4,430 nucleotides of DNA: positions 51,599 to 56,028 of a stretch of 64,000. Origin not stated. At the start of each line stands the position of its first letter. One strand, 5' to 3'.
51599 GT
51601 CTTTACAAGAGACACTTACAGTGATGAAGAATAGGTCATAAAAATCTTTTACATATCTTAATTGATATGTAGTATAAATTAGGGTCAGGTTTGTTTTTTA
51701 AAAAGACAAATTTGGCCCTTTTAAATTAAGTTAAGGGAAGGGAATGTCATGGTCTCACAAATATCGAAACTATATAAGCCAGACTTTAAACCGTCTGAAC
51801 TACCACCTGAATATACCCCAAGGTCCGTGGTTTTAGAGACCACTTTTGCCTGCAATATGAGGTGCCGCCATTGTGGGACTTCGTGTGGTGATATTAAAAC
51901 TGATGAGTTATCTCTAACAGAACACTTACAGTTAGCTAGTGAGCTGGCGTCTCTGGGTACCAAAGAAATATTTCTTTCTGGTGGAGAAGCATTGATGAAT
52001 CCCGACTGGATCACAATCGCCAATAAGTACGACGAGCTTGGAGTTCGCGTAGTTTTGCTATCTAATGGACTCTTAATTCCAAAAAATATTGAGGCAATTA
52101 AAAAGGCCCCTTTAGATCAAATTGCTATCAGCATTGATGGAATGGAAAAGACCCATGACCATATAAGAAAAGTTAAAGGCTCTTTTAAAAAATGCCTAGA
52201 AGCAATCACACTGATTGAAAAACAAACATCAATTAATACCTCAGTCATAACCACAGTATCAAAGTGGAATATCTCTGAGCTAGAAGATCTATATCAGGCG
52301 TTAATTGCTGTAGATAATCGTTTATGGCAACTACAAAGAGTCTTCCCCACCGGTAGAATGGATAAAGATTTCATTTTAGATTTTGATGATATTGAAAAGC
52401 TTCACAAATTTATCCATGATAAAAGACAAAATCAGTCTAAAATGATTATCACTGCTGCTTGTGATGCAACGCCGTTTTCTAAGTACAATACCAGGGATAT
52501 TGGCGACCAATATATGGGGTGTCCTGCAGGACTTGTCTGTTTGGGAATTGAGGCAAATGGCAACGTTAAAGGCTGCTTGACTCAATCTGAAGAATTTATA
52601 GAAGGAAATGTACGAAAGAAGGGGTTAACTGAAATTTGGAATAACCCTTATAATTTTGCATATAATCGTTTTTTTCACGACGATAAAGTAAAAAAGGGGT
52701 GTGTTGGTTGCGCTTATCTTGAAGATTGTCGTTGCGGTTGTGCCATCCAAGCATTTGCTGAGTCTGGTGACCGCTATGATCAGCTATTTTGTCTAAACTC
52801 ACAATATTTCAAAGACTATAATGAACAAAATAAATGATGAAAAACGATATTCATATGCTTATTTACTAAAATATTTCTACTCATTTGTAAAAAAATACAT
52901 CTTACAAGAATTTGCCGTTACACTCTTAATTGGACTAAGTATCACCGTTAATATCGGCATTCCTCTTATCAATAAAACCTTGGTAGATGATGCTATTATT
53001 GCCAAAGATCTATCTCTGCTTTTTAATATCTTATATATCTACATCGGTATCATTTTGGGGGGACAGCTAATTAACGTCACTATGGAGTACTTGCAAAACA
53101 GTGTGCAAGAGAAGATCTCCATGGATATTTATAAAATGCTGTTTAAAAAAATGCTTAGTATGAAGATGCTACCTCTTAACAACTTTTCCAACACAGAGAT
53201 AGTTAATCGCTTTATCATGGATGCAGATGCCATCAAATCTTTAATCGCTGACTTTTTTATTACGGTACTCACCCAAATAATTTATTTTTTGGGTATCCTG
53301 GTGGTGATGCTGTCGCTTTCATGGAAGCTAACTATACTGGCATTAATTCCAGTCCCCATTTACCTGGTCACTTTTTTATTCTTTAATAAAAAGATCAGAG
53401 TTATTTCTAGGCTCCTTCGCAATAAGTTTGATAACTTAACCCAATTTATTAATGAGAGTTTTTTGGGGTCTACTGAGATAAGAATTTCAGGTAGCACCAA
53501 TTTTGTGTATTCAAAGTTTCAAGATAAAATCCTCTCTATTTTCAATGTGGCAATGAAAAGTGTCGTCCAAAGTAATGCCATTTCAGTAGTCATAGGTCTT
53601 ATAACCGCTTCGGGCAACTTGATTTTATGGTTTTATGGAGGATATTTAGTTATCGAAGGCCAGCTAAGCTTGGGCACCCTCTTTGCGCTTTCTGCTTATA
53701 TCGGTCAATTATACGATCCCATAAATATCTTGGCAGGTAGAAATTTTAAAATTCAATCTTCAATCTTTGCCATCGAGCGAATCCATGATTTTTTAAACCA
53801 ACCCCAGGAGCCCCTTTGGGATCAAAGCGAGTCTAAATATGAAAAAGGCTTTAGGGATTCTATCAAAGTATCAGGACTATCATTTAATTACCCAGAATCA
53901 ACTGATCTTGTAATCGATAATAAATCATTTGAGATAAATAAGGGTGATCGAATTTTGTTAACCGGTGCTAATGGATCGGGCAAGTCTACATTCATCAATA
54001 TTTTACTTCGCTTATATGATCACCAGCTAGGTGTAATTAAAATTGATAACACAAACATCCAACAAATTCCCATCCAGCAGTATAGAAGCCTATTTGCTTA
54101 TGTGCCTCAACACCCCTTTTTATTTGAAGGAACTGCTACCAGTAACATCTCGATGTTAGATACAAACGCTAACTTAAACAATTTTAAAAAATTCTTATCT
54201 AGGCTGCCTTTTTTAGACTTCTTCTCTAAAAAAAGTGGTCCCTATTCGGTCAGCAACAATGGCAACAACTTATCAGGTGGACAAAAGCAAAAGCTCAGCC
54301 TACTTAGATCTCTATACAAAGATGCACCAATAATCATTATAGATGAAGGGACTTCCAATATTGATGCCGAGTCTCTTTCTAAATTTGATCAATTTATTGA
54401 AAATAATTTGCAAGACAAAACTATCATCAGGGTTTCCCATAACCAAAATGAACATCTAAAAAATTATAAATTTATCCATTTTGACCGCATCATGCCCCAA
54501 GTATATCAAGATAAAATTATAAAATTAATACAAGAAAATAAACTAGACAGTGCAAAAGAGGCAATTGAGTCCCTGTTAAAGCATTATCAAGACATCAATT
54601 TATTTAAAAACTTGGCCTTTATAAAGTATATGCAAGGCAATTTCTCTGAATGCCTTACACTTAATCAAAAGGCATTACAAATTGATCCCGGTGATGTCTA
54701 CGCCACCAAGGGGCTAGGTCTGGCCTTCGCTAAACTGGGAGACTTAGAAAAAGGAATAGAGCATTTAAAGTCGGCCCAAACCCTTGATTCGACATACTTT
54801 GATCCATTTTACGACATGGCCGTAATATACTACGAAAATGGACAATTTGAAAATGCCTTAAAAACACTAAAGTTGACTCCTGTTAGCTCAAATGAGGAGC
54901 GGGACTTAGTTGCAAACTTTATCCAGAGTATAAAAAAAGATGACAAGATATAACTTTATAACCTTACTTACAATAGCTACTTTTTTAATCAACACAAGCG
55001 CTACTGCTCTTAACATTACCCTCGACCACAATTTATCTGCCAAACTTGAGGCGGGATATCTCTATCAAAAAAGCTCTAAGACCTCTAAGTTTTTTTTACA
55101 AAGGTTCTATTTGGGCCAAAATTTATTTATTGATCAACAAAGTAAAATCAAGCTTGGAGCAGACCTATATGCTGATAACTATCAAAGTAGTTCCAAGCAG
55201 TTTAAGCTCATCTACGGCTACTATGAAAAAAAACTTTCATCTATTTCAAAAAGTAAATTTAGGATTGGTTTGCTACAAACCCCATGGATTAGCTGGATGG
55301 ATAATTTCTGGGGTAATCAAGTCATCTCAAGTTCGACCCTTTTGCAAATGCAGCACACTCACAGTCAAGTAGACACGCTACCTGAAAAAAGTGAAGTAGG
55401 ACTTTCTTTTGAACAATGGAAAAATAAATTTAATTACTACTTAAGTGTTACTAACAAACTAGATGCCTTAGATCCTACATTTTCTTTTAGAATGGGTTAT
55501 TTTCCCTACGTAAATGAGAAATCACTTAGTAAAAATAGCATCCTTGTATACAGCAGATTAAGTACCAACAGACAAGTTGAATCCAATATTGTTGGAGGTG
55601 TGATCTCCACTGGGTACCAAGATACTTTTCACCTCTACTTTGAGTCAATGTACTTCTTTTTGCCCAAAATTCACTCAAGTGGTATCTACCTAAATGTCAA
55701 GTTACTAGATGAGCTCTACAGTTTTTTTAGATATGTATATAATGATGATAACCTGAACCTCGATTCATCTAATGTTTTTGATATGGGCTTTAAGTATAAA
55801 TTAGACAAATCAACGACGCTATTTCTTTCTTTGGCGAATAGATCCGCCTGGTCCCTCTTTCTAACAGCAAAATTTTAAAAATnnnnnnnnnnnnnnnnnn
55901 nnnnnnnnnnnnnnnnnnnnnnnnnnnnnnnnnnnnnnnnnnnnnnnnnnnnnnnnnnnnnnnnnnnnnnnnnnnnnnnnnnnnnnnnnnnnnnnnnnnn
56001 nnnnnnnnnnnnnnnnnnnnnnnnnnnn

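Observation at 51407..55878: RiPP-like cluster: small ORF, radical SAM/SPASM maturase, TPR-tailed ABC exporter, outer-membrane barrel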

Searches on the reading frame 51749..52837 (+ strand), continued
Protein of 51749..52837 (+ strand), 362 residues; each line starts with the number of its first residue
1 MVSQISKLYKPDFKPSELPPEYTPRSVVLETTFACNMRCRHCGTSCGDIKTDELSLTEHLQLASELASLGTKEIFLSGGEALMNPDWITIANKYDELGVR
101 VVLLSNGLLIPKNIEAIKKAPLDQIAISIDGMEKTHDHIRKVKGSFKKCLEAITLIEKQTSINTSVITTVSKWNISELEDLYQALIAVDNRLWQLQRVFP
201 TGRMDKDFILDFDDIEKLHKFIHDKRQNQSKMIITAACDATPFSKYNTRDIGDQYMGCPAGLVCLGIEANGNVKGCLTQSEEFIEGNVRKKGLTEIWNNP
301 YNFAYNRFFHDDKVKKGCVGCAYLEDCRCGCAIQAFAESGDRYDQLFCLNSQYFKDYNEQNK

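Call 64: fold_search(model_id=the predicted structure, library=pdb)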
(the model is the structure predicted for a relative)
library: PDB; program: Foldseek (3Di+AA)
matches with E <= 10: 1693; with E <= 0.001: 121
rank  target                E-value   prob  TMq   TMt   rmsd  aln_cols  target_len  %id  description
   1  6efn                  3.2e-18  1.00  0.63  0.60   3.4       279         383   25  Structure of a RiPP maturase, SkfB (released 2018-10-24)
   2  6c8v                  2.8e-17  1.00  0.65  0.74   5.4       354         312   19  X-ray structure of PqqE from Methylobacterium extorquens (released 2018-02-14)
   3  5why_A                2.1e-15  1.00  0.66  0.58   5.2       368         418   21  Structural Insights into Thioether Bond Formation in the Biosynthesis of Sactipeptides (released 2017-07-26)
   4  5wgg_A                2.6e-15  1.00  0.67  0.57   6.0       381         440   22  Structural Insights into Thioether Bond Formation in the Biosynthesis of Sactipeptides (released 2017-07-26)
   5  5v1s_A                3.5e-15  1.00  0.70  0.60   4.8       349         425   17  Crystal structure of Streptococcus suis SuiB bound to S-adenosylmethionine (released 2017-08-30)
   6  5why_B                3.9e-15  1.00  0.68  0.59   4.6       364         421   21  Structural Insights into Thioether Bond Formation in the Biosynthesis of Sactipeptides (released 2017-07-26)
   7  5v1q_B                9.6e-15  1.00  0.71  0.59   4.6       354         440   16  Crystal structure of Streptococcus suis SuiB (released 2017-08-30)
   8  5v1q_A                1.6e-14  1.00  0.70  0.60   4.7       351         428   16  Crystal structure of Streptococcus suis SuiB (released 2017-08-30)
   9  5v1s_B                2.7e-14  1.00  0.69  0.59   4.6       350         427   16  Crystal structure of Streptococcus suis SuiB bound to S-adenosylmethionine (released 2017-08-30)
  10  5v1t_A                3.2e-14  1.00  0.71  0.59   4.7       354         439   16  Crystal structure of Streptococcus suis SuiB bound to precursor peptide SuiA (released 2017-08-30)
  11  7vob                  4.6e-14  1.00  0.64  0.70   6.3       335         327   19  The crystal structure of a Radical SAM Enzyme BlsE involved in the Biosynthesis of Blasticidin S (released 2022-05-04)
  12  4k36_A                3.3e-13  1.00  0.65  0.63   5.5       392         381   15  His6 tagged anSMEcpe with bound AdoMet (released 2013-05-08)
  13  4k38_B                4.8e-13  1.00  0.68  0.68   5.5       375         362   16  Native anSMEcpe with bound AdoMet and Kp18Cys peptide (released 2013-05-08)
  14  4k36_B                5.4e-13  1.00  0.69  0.69   5.2       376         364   17  His6 tagged anSMEcpe with bound AdoMet (released 2013-05-08)
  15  4k39_B                5.4e-13  1.00  0.67  0.68   5.5       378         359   16  Native anSMEcpe with bound AdoMet and Cp18Cys peptide (released 2013-05-08)
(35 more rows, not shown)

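Call 68: find_related_loci(query=A4, collection=metagenome_contigs, flank=5000)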
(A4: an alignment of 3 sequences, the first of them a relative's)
Query A4 (362 aa) in metagenome_contigs; peptide patterns used: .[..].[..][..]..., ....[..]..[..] (x = any residue, [..] = any of these).
181 stretches matched a pattern; 12 encode a relative of the query (tblastn E <= 1e-3); 12 distinct loci.
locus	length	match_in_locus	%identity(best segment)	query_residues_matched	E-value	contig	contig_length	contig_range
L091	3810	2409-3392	43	22-349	7e-85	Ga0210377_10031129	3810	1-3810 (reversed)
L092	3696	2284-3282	40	21-349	7e-81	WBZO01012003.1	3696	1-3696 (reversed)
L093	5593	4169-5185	40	19-349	6e-77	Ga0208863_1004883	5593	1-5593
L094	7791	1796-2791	41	21-349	1e-74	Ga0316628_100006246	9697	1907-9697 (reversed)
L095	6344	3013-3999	39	24-349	1e-73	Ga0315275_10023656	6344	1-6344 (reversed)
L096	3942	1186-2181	39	21-350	3e-70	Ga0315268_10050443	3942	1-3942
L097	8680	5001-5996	35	21-349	5e-67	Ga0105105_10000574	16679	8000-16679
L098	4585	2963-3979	37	18-348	1e-64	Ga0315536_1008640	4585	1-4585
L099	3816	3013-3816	40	22-289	4e-63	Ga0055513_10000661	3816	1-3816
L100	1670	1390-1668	100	1-93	1e-60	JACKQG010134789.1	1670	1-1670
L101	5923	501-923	27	28-167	3e-7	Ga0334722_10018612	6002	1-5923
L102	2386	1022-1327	29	29-130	2e-6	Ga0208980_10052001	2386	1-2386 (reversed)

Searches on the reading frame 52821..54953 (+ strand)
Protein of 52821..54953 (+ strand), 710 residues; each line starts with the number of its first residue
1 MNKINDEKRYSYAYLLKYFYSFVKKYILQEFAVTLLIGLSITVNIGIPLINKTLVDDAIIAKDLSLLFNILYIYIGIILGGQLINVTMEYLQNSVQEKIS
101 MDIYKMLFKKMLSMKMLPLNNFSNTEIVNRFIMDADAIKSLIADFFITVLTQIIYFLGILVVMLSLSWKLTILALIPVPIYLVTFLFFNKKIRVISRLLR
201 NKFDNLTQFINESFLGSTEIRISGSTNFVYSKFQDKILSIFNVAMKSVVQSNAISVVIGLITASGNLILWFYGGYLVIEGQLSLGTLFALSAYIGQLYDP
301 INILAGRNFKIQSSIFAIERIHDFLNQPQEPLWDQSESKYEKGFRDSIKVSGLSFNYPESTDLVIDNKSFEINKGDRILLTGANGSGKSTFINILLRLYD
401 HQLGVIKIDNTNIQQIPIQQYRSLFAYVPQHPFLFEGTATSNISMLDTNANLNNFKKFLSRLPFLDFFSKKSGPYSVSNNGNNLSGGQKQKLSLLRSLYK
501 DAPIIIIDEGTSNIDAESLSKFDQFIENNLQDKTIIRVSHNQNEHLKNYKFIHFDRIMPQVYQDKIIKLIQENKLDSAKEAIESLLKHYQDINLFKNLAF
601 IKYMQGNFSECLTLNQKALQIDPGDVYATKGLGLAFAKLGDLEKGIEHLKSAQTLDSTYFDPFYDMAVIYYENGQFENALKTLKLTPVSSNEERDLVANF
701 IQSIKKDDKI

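Call 3: search_protein_families(library=ncbifam, proteins=[window:52821-54953:+], max_evalue=0.01)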
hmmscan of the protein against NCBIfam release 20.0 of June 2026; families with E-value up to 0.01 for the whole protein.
window:52821-54953:+ (710 aa): 182 families (the best 25 are shown)
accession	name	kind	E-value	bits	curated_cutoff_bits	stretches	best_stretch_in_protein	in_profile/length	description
TIGR02203.1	MsbA_lipidA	equivalog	1.4e-78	264.8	602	1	19-540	5-527/572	lipid A export permease/ATP-binding protein MsbA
TIGR02204.1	MsbA_rel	hypoth_equivalog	4.4e-73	246.8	780.4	1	16-555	6-548/576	ABC transporter, permease/ATP-binding protein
TIGR03375.1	type_I_sec_LssB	subfamily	2.4e-67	227.8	693.1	1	83-542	204-662/696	type I secretion system permease/ATPase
NF045998.1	cleave_ABC_plasm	equivalog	2.4e-62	211.1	500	1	17-552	146-671/673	Mbov_0121 family peptidase domain-containing ABC transporter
TIGR03796.1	NHLM_micro_ABC1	equivalog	6.5e-61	206.4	853.3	1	30-539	155-669/710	NHLP family bacteriocin export ABC transporter peptidase/permease/ATPase subunit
TIGR00958.1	3a01208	subfamily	3.1e-60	204.2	874.6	1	20-541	153-673/711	antigen peptide transporter 2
NF008381.0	PRK11176.1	equivalog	4.2e-60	203.7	867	1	17-541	14-538/582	lipid A ABC transporter ATP-binding protein/permease MsbA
TIGR01846.1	type_I_sec_HlyB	subfamily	4.4e-59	200.4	725.55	1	17-543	128-653/694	type I secretion system permease/ATPase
TIGR01193.1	bacteriocin_ABC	subfamily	5.2e-52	177.3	523.85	1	43-552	171-679/708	peptide cleavage/export ABC transporter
NF052233.1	CphA_assoc_ABC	equivalog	9.4e-52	176.3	880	1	18-544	174-705/766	cyanophycin metabolism-associated ABC transporter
TIGR02857.1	CydD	equivalog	2.2e-50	172.1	435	1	53-544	28-519/529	thiol reductant ABC exporter subunit CydD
NF045513.1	HepA_fam_ABC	equivalog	1.4e-49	169.1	725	1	52-542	76-569/610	heterocyst formation ABC transporter subunit HepA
NF008364.0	PRK11160.1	equivalog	2.2e-49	168.5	630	1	102-573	94-559/575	heme ABC transporter ATP-binding protein/permease CydC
NF008055.0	PRK10789.1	equivalog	1.8e-46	158.8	845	1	13-541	5-530/590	SmdA family multidrug ABC transporter permease/ATP-binding protein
NF010178.0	PRK13657.1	equivalog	6.4e-46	157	733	1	46-541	37-529/588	glucan ABC transporter ATP-binding protein/ permease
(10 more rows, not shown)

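Call 4: search_protein_families(library=pfam, proteins=[window:52821-54953:+], max_evalue=0.01)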
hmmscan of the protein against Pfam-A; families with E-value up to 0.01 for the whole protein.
window:52821-54953:+ (710 aa): 18 families
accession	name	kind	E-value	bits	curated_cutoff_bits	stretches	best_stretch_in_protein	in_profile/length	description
PF00664.28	ABC_membrane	-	9.3e-38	130.9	28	1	33-300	4-273/274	ABC transporter transmembrane region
PF00005.33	ABC_tran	-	1.5e-26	94.1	25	1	366-511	2-136/137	ABC transporter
PF00515.34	TPR_1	-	2e-13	49.9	27.8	1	594-624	3-33/34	Tetratricopeptide repeat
PF07719.23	TPR_2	-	2.5e-09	37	27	0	596-625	5-34/34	Tetratricopeptide repeat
PF14559.12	TPR_19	-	1.3e-08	35.5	25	1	639-687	4-52/68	Tetratricopeptide repeat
PF13414.12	TPR_11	-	1.7e-08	34.5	26.8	1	633-674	1-42/42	TPR repeat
PF13424.12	TPR_12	-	6.6e-06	26.7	30.1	0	595-652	6-71/77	Tetratricopeptide repeat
PF02463.25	SMC_N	-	7.8e-06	25.9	40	1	446-545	135-202/220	RecF/RecN/SMC N terminal domain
PF13304.12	AAA_21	-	1.1e-05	26.1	27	1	380-399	4-23/304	AAA domain, putative AbiEii toxin, Type IV TA system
PF13431.12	TPR_17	-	1.6e-05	25.2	24.4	0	616-646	3-33/34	Tetratricopeptide repeat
PF13555.12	AAA_29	-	3.5e-05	23.9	27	1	366-392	13-39/61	P-loop containing region of AAA domain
PF13181.12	TPR_8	-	0.00023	21.5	25.7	0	632-658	7-33/34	Tetratricopeptide repeat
PF13371.12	TPR_9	-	0.00032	21.1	35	0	607-650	10-53/73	Tetratricopeptide repeat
PF05673.19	DUF815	-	0.00045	19.9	23.8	1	373-417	51-96/249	Protein of unknown function (DUF815)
PF13432.12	TPR_16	-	0.0012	19.7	32.7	0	616-657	21-62/65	Tetratricopeptide repeat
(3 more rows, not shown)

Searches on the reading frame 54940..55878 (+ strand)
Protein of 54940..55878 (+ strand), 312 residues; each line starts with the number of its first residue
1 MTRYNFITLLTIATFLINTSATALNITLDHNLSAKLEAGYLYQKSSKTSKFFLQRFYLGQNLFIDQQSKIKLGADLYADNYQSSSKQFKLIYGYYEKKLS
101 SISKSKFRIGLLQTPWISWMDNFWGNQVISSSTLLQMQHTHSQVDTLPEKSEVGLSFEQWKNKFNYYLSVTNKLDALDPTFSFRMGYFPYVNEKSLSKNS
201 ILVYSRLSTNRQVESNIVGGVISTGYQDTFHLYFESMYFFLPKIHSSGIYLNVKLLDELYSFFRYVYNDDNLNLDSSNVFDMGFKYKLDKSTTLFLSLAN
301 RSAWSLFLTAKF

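Call 3: search_protein_families(library=ncbifam, proteins=[window:54940-55878:+], max_evalue=0.01)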
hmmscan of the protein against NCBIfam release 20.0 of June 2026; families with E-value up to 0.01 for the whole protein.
window:54940-55878:+ (312 aa): 0 families

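Call 4: search_protein_families(library=pfam, proteins=[window:54940-55878:+], max_evalue=0.01)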
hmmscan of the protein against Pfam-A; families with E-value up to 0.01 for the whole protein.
window:54940-55878:+ (312 aa): 0 families

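Call 27: find_homologous_proteins(query=window:54940-55878:+, max_evalue=0.001)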
Query window:54940-55878:+ (312 aa): 1 proteins with E <= 0.001 among 1140 candidates.
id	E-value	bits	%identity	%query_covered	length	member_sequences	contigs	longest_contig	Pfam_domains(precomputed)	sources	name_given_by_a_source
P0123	1.1e-199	680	100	100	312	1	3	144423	-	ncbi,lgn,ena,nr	ncbi:MAG: hypothetical protein ISR65_02670 [Bacteriovoracaceae bacterium]|nr:hypothetical protein [B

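Call 39: predict_structure(protein=window:54940-55878:+)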
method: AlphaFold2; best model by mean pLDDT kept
length: 312 residues; sequences in the alignment: 1
mean_pLDDT: 31.2   pTM: 0.21
mean pLDDT of the five models: 31.2, 31.0, 28.4, 27.9, 26.6
residues with pLDDT >= 90: 0; 70-90: 0; 50-70: 0; < 50: 312
segments of 3 or more residues with pLDDT < 50: 1-312
pLDDT, mean of each block of 10 residues (from residue 1): 31 33 32 33 32 35 32 30 26 24 25 27 31 27 32 37 41 35 33 32 31 29 31 29 27 36 37 33 28 29 32 28
secondary structure, 60 per line:
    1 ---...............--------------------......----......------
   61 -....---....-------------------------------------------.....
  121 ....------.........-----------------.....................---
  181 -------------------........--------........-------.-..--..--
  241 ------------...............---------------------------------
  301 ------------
elements in order: H4-18 E39-44 E49-54 E62-65 E69-72 H116-124 H131-139 H157-177 E200-207 E216-223 H253-267

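Call 40: search_protein_representatives(protein=window:54940-55878:+)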
Query: 312 residues. Proteins with E-value up to 0.001 (for the whole library): 1; up to 1e-10: 1; up to 1e-30: 1. The best 1 are listed.
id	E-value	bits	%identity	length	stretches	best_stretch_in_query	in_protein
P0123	3.4e-200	679.8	100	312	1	1-312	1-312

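Call 42: search_solved_structures(query=window:54940-55878:+, max_evalue=10)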
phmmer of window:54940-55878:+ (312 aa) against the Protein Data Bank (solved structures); distinct sequences matched with E-value up to 10: 0.

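Call 57: search_protein_families(library=pfam, proteins=[window:54940-55878:+], max_evalue=10)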
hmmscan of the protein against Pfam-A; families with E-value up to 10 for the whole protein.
window:54940-55878:+ (312 aa): 1 family
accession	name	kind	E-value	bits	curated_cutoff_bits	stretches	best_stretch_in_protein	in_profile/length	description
PF14244.12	Retrotran_gag_3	-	0.041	14.2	24.1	1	157-176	20-39/48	gag-polypeptide of LTR copia-type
